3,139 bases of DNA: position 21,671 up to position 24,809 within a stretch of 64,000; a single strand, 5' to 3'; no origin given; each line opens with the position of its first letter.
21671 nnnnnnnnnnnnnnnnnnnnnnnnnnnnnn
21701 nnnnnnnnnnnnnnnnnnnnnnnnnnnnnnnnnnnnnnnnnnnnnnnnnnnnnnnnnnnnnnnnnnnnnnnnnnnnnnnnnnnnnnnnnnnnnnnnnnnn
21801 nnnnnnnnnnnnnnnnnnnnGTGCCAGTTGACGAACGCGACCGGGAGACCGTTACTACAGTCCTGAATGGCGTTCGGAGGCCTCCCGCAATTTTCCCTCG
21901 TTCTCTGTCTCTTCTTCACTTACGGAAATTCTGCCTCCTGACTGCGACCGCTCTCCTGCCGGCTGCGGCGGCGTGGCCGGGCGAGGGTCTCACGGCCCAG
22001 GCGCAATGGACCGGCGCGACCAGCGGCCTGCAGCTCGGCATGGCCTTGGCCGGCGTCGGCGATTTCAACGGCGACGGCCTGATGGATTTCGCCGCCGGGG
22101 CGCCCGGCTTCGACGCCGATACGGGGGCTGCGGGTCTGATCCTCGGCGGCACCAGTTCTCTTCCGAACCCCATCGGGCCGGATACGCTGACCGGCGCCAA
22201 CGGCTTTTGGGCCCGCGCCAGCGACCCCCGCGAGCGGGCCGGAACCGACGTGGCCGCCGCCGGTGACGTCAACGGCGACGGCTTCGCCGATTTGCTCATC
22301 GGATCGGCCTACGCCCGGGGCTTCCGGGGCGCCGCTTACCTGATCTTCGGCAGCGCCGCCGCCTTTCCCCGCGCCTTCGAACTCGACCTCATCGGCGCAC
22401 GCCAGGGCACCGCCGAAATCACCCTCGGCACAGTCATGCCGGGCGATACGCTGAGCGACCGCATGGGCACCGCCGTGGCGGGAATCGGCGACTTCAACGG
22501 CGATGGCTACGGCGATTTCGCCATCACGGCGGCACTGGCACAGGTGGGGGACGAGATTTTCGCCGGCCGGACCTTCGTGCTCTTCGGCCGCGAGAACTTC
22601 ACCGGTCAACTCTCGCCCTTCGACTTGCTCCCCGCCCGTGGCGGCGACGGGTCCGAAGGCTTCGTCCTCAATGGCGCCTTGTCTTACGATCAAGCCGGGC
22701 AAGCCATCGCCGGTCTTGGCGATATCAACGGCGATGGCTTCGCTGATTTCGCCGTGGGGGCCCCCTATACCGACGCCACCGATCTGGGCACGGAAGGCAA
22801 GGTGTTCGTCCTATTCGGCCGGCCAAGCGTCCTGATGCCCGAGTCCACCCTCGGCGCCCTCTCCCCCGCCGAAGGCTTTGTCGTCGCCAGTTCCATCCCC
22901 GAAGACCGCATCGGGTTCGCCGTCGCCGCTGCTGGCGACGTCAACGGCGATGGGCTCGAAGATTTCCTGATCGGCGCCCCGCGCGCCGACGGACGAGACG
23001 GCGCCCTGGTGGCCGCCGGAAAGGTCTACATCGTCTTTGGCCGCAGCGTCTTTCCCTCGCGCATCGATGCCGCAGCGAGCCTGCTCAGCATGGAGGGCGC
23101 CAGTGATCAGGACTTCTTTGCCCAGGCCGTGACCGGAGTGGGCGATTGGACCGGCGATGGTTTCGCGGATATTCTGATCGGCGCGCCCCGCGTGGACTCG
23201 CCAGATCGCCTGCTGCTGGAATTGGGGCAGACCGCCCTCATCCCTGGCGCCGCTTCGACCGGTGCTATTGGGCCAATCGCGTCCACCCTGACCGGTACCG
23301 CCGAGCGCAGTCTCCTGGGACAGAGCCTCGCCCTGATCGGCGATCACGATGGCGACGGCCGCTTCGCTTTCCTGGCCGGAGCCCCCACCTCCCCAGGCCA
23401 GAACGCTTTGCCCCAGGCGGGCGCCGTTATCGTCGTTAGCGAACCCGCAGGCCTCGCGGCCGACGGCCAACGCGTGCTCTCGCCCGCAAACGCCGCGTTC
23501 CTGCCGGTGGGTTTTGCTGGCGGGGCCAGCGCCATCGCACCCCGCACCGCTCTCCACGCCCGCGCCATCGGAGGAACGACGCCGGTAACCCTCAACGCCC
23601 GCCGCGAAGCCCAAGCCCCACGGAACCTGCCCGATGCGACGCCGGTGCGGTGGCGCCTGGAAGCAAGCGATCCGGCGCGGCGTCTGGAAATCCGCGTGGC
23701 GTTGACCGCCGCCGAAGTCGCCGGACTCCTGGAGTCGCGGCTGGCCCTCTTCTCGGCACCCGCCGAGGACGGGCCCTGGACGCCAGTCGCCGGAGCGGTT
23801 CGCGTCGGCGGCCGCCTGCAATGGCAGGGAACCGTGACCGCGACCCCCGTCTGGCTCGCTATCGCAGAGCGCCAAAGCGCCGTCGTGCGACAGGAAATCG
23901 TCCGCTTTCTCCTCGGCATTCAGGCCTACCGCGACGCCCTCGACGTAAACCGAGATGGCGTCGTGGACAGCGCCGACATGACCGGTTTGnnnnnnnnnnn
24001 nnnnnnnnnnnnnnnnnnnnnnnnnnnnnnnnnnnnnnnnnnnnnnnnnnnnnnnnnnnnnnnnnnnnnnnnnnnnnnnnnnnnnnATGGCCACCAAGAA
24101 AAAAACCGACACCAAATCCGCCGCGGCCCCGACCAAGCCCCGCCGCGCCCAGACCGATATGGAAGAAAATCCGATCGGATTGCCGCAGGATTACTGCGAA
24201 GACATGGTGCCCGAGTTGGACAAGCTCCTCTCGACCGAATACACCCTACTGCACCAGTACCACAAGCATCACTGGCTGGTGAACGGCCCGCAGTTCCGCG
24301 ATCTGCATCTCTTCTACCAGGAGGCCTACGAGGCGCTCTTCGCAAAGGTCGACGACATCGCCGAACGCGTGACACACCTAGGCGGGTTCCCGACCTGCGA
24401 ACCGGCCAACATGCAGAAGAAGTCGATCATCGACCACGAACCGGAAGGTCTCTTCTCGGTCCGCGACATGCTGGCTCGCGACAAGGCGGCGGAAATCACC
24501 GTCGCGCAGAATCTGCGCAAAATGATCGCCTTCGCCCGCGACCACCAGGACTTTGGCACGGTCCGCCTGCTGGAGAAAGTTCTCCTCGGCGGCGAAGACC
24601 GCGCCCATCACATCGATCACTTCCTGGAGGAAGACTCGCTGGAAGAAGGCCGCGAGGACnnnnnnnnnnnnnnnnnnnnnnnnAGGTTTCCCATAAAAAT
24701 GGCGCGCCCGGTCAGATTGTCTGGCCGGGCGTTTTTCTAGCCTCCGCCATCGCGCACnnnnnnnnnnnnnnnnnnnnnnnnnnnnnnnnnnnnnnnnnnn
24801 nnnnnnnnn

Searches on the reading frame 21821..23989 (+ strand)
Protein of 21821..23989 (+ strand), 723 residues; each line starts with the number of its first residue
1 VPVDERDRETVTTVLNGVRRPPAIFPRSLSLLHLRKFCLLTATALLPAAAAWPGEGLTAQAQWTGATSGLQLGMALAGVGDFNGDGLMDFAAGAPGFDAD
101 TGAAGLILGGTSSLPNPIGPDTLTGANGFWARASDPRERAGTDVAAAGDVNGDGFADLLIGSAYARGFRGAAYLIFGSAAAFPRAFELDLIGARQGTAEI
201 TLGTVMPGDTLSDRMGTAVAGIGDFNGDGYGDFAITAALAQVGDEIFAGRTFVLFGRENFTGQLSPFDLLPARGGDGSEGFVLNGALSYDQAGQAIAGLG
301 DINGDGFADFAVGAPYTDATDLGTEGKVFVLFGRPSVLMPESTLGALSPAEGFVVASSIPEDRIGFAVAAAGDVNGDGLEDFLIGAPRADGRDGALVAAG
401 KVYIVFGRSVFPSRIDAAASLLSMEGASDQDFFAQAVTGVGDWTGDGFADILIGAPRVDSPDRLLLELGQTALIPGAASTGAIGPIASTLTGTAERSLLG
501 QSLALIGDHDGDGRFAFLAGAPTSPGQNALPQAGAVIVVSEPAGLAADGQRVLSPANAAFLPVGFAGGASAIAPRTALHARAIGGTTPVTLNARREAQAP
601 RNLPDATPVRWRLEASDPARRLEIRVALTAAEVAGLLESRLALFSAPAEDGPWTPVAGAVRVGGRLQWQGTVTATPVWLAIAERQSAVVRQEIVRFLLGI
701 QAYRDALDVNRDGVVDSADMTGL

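Call 20: search_protein_families(library=pfam, proteins=[window:21821-23989:+], max_evalue=0.001)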
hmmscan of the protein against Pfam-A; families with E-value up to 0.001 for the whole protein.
window:21821-23989:+ (723 aa): 2 families
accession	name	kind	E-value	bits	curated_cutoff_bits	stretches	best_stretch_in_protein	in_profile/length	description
PF01839.29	FG-GAP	-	9.8e-37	124.7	22.1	6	293-331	2-37/37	FG-GAP repeat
PF13517.12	FG-GAP_3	-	7.6e-11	42.9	26.9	0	128-160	30-61/61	FG-GAP-like repeat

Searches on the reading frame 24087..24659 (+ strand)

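Call 20: search_protein_families(library=pfam, proteins=[window:24087-24659:+], max_evalue=0.001)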
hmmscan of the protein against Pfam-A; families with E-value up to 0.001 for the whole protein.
window:24087-24659:+ (191 aa): 1 family
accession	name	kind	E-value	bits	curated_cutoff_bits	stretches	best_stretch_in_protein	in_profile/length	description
PF00210.30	Ferritin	-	3.9e-29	101.8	24.5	1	44-182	4-138/142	Ferritin-like domain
